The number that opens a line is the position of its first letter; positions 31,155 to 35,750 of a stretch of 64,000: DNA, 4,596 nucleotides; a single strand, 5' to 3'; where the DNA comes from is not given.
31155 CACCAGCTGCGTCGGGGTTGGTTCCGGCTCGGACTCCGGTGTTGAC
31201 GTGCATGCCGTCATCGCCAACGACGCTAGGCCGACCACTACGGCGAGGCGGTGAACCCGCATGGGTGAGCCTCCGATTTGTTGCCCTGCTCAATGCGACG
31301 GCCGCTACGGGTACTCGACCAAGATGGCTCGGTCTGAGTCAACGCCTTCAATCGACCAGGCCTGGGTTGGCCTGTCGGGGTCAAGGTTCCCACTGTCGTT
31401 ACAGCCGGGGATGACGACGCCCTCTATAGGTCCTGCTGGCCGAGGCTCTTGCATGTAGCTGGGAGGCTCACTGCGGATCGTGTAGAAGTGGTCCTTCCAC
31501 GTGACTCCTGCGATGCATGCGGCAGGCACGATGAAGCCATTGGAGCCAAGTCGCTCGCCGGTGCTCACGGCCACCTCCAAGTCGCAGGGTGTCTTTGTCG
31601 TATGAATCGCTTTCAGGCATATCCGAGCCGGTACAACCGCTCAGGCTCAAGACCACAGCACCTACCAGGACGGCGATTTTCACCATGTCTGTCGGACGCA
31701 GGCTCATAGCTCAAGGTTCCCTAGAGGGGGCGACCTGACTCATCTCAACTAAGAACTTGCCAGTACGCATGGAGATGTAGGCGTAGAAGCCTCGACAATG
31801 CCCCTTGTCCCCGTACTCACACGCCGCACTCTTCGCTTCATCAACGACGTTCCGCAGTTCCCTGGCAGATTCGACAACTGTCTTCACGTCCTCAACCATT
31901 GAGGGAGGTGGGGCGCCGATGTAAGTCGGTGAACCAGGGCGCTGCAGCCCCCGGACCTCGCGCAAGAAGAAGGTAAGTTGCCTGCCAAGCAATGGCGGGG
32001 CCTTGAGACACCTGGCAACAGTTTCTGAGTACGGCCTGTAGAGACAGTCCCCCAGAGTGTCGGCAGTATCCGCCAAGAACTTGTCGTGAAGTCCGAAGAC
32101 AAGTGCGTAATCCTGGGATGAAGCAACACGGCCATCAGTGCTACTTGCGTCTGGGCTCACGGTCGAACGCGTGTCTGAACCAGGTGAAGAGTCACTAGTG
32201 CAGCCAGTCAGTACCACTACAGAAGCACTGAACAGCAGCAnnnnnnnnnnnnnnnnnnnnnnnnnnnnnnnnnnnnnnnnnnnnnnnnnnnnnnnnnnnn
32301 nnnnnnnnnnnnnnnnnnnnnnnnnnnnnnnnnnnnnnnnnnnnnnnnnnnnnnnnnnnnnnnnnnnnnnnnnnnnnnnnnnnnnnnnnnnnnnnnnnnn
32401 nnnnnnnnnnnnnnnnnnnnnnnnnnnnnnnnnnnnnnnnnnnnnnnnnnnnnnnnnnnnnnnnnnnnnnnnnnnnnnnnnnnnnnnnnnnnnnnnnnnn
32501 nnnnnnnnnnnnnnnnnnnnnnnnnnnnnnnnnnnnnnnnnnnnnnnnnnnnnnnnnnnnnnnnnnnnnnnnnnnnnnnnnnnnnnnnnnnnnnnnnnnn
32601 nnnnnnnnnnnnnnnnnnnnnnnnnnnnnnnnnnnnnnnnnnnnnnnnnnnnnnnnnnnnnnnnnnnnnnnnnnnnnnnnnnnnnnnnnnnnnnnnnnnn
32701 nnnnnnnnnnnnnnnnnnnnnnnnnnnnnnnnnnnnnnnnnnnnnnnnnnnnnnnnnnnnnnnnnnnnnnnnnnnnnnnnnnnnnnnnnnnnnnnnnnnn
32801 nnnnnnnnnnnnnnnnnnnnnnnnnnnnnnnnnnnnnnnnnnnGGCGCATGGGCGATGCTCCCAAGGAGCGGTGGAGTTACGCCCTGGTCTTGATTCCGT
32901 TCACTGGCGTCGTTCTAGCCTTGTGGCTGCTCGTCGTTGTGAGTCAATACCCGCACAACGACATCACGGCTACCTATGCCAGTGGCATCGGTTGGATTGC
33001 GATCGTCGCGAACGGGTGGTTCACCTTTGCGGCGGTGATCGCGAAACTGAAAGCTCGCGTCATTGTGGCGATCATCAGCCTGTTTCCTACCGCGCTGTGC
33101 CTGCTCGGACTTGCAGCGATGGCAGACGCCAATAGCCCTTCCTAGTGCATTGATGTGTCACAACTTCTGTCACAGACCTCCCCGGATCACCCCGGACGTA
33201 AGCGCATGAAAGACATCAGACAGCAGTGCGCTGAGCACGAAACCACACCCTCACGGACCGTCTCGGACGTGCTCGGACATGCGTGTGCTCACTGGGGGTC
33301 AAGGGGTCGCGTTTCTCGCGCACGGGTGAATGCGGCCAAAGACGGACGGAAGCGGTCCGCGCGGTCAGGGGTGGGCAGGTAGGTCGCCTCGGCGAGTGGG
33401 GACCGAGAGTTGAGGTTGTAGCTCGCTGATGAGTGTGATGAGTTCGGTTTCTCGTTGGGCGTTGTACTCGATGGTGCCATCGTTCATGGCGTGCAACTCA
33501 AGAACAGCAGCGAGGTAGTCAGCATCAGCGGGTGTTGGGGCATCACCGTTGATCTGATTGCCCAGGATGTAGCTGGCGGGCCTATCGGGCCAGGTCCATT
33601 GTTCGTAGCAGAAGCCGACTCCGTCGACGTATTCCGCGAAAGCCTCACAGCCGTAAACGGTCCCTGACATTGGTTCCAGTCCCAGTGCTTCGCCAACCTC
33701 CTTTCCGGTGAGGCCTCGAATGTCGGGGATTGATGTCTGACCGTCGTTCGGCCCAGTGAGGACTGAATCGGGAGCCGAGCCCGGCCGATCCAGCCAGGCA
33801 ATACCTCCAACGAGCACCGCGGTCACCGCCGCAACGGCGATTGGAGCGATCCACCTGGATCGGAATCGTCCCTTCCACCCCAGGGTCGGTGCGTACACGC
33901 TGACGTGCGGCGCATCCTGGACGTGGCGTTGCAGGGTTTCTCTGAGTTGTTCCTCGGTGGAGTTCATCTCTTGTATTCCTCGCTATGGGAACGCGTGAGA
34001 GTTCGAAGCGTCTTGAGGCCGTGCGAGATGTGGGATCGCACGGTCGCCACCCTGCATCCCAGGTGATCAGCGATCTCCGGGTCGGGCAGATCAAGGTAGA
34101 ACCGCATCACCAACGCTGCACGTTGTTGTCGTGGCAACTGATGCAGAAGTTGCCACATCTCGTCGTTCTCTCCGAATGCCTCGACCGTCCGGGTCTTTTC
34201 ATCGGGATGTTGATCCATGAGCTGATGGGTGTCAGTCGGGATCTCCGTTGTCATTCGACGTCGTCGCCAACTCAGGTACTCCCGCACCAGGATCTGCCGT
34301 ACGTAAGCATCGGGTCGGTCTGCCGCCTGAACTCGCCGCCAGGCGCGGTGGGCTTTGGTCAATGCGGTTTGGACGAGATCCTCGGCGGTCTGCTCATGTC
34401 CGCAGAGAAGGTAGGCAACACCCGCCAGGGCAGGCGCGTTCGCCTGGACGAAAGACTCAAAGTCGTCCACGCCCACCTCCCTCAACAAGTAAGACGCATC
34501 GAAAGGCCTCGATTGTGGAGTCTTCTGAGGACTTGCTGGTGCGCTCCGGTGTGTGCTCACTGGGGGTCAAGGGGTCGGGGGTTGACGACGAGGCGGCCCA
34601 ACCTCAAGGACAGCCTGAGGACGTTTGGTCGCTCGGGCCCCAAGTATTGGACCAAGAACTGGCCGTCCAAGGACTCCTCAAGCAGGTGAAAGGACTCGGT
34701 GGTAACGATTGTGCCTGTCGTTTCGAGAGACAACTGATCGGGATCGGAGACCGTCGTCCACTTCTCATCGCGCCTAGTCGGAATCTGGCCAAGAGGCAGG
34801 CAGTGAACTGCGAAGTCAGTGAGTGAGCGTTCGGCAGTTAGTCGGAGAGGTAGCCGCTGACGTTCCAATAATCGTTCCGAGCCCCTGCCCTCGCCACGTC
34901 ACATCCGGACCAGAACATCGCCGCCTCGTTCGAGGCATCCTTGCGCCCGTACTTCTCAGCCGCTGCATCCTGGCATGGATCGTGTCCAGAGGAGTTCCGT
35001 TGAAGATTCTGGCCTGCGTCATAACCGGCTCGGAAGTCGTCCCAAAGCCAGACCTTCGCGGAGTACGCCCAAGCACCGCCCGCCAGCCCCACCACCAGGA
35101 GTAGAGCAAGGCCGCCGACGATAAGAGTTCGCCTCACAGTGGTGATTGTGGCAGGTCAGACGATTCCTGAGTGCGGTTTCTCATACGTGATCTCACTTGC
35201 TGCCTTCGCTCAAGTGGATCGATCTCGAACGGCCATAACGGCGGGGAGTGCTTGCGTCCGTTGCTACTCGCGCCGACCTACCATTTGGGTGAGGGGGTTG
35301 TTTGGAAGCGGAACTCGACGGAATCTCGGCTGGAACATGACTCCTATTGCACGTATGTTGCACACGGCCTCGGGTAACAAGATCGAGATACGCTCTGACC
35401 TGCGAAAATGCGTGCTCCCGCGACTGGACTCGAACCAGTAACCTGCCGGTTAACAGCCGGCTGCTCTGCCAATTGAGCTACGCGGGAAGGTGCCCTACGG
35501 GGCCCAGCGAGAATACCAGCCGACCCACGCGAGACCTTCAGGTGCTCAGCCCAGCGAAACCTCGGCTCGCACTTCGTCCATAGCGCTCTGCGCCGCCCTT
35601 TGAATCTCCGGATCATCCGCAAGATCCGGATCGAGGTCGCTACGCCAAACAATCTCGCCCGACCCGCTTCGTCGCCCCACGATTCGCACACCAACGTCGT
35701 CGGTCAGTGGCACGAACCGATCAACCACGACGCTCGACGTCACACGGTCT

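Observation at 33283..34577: ECF sigma/anti-sigma cassette precisely bracketed by a 27-bp direct repeat resembling tRNA-Pro(GGG)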

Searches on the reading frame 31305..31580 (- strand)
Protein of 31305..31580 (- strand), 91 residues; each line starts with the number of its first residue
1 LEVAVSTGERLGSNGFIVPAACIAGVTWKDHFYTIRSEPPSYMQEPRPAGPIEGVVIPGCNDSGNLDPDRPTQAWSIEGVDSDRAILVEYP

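Call 60: search_protein_families(library=pfam, proteins=[window:31305-31580:-], max_evalue=0.01)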
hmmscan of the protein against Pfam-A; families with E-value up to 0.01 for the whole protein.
window:31305-31580:- (91 aa): 1 family
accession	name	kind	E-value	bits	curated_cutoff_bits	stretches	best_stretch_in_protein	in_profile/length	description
PF19797.4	DUF6281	-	0.0003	21.3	28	1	20-89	5-73/100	Family of unknown function (DUF6281)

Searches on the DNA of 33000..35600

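Call 14: search_rna_families(source=window, start=33000, end=35600, threshold=evalue, max_evalue=10, show_alignments=4)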
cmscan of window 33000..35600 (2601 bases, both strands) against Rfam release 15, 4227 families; matches with E-value up to 10: 2.
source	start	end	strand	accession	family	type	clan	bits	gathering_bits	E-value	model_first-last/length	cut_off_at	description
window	35415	35487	-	RF00005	tRNA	Gene; tRNA;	CL00001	69.8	29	1.4e-14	1-71/71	no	tRNA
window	34781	34801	+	RF02087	Yar_3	Gene; lncRNA;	-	12.1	50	7.6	1-67/67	no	Yellow-achaete intergenic RNA conserved region 3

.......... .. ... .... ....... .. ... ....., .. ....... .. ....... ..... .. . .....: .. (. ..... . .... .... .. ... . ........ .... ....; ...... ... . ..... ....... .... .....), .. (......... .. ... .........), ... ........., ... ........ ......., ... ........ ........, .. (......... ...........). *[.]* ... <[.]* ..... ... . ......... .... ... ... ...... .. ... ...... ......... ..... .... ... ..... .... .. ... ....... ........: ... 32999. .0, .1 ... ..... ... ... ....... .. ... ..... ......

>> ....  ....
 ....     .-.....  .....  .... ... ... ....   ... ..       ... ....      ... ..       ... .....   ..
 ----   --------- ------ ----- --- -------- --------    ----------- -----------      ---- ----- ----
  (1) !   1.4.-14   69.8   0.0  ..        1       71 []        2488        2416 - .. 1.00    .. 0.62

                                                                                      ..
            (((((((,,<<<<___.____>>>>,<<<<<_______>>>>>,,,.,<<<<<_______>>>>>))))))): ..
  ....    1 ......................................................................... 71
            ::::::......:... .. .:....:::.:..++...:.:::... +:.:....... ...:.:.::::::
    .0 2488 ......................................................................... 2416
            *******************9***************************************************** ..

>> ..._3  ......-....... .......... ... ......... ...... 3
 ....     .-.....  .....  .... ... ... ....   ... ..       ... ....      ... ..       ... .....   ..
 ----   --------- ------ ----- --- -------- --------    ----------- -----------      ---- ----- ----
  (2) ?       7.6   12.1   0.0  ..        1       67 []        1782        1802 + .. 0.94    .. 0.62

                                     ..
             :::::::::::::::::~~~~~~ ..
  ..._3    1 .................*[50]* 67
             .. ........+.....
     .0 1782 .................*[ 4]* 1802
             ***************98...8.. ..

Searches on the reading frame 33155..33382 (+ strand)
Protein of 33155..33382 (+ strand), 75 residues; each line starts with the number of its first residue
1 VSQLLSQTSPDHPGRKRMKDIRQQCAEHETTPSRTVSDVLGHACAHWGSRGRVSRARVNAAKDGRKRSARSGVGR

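Call 7: search_protein_families(library=pfam, proteins=[window:33155-33382:+], max_evalue=0.01)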
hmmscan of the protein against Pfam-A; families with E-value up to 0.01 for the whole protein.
window:33155-33382:+ (75 aa): 0 families

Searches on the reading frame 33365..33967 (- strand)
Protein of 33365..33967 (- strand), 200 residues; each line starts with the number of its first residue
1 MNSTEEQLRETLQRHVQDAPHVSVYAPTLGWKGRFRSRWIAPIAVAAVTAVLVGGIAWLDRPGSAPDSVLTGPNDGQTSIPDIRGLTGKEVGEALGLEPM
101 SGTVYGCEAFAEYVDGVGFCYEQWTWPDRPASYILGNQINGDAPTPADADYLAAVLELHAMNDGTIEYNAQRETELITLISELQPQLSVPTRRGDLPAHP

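Call 7: search_protein_families(library=pfam, proteins=[window:33365-33967:-], max_evalue=0.01)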
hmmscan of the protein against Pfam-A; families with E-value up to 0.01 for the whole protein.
window:33365-33967:- (200 aa): 0 families

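Call 9: find_encoding_contigs(protein=window:33365-33967:-, flank=10000, max_places=10)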
Protein window:33365-33967:- (200 aa): 1 contig read that carries it; 1 place shown.
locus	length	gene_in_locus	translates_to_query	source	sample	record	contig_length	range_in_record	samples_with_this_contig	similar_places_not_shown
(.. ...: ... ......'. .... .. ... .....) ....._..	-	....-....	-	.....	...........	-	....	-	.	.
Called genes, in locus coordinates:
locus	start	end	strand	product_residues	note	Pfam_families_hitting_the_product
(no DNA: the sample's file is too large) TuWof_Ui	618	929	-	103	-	-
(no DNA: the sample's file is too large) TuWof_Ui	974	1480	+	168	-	PF04542:Sigma70_r2, PF08281:Sigma70_r4_2, PF04545:Sigma70_r4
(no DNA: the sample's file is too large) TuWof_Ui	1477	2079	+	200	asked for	-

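Call 20: find_homologous_proteins(query=window:33365-33967:-, max_evalue=0.001)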
Query window:33365-33967:- (200 aa): 2 proteins with E <= 0.001 among 564 candidates.
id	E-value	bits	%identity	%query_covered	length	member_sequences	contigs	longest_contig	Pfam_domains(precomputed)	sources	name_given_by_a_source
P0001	2.8e-132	457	100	100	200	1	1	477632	-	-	-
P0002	5.5e-61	224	58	94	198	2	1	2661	-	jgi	jgi:hypothetical protein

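Call 23: find_encoding_contigs(protein=P0002, flank=10000)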
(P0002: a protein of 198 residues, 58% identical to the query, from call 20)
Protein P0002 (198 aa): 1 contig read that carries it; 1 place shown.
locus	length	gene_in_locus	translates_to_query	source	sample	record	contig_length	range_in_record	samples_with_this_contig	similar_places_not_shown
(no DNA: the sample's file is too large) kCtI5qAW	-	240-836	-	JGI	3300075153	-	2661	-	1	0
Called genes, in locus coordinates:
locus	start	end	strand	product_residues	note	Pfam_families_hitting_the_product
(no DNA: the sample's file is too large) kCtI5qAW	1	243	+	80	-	?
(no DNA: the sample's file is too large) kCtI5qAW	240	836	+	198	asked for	-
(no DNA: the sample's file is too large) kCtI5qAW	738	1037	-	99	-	-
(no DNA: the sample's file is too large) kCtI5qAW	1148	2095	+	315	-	-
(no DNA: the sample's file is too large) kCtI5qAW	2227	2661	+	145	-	?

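Call 28: find_related_loci(query=A1, collection=metagenome_contigs, flank=10000)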
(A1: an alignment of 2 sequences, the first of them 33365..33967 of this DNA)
Query A1 (200 aa) in metagenome_contigs; peptide patterns used: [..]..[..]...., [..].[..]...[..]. (x = any residue, [..] = any of these).
229 stretches matched a pattern, but none encodes a relative of the query by tblastn (E <= 1e-3).

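Call 29: find_related_loci(query=A1, collection=viral_contigs, flank=10000)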
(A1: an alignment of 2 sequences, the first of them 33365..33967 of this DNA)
Query A1 (200 aa) in viral_contigs; peptide patterns used: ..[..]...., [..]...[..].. (x = any residue, [..] = any of these).
131 stretches matched a pattern, but none encodes a relative of the query by tblastn (E <= 1e-3).
